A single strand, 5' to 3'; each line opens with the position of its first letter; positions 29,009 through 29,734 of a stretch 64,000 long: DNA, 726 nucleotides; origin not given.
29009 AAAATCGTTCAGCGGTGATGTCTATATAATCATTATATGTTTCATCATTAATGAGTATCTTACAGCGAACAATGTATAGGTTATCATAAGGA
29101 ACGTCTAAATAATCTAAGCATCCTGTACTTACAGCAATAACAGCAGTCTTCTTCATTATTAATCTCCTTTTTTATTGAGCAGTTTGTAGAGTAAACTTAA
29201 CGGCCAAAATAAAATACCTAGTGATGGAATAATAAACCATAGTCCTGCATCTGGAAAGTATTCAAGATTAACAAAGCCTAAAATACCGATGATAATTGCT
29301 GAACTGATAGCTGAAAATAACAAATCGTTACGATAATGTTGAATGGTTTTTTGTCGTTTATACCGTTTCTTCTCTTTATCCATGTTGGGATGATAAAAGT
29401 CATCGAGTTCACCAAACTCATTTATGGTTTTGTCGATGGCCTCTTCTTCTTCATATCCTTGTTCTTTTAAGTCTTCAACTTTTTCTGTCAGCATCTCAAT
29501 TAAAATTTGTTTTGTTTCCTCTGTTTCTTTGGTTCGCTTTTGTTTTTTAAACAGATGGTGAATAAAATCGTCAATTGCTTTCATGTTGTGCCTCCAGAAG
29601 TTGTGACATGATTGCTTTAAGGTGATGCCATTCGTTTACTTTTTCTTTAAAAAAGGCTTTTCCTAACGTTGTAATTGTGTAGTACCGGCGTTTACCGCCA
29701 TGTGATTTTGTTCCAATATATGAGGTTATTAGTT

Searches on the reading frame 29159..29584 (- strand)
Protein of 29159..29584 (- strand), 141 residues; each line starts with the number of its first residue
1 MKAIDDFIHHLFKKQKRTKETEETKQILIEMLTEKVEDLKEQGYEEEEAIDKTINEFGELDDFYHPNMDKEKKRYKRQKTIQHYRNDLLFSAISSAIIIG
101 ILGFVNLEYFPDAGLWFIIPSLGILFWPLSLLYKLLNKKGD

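Call 7: search_protein_families(library=pfam, proteins=[window:29159-29584:-], max_evalue=0.001)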
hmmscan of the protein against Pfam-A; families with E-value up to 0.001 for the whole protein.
window:29159-29584:- (141 aa): 0 families

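Call 13: search_protein_families(library=pfam, proteins=[window:29159-29584:-], max_evalue=1)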
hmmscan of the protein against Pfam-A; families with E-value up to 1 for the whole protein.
window:29159-29584:- (141 aa): 11 families
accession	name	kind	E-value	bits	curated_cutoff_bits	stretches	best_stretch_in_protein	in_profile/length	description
PF10658.14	DUF2484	-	0.015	15.9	25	1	96-134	35-73/76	Protein of unknown function (DUF2484)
PF20990.2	DUF2207_C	-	0.032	14.4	33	1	13-134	62-191/247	Predicted membrane protein (DUF2207) C-terminal domain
PF20795.3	DUF6841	-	0.033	15.1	27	1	17-57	42-82/129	NTF2-like protein (DUF6841)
PF08696.17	Dna2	-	0.046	13.9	22.4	1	8-82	93-169/204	DNA replication factor Dna2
PF11667.14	DUF3267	-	0.083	13.7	27.1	1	84-121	46-83/108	Putative zincin peptidase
PF22535.1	DUF7003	-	0.18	12.1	27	1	19-74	129-184/221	Family of unknown function (DUF7003)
PF00627.37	UBA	-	0.19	12.1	22.4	1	33-50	3-20/37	UBA/TS-N domain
PF06223.18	Phage_tail_T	-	0.23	12.4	25.9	0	74-98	10-34/73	Minor tail protein T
PF06570.16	DUF1129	-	0.24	11.4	29.1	1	5-105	7-103/207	Protein of unknown function (DUF1129)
PF05872.18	HerA_C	-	0.25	10.4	22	1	25-103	412-495/502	Helicase HerA-like C-terminal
PF13239.11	2TM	-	0.35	11.4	24.8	1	76-137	5-57/79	2TM domain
